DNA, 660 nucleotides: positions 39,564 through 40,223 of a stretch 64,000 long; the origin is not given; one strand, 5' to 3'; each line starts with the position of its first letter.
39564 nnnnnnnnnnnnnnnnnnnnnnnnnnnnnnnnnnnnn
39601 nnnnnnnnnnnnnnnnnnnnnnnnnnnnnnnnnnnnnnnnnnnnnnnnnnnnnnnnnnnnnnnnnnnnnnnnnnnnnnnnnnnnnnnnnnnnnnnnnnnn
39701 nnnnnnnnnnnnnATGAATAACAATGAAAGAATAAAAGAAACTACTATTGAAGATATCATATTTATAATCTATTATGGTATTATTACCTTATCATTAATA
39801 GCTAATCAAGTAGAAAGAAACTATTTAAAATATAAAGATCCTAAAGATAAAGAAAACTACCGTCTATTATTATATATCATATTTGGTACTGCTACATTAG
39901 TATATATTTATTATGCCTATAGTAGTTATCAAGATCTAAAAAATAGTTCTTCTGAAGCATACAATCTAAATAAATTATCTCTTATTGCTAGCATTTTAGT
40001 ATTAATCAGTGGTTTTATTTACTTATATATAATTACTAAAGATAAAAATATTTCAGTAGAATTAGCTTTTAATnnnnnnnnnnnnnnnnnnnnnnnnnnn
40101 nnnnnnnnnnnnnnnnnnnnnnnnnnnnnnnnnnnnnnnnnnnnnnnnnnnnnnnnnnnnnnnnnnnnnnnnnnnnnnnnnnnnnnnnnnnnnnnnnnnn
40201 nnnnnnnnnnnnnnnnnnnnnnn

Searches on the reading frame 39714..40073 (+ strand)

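Call 4: search_protein_families(library=pfam, proteins=[window:39714-40073:+], max_evalue=0.01)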
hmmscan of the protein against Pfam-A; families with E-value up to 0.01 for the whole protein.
window:39714-40073:+ (120 aa): 2 families
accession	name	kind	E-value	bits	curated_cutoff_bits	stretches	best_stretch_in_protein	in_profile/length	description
PF17314.7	DUF5360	-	0.0008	19.9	25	0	54-118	12-74/127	Family of unknown function (DUF5360)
PF06664.17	WLS-like_TM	-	0.0033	17.2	28.3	1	7-106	106-209/247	Wntless-like, transmembrane domain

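Call 5: search_protein_families(library=ncbifam, proteins=[window:39714-40073:+], max_evalue=0.01)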
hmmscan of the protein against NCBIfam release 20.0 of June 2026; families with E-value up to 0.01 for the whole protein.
window:39714-40073:+ (120 aa): 0 families

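Call 6: search_protein_families(library=padloc, proteins=[window:39714-40073:+], max_evalue=0.01)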
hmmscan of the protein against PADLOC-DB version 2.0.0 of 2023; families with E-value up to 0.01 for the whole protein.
window:39714-40073:+ (120 aa): 0 families

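Call 7: search_protein_families(library=phrogs, proteins=[window:39714-40073:+], max_evalue=0.01)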
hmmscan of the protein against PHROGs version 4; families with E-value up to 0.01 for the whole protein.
window:39714-40073:+ (120 aa): 0 families
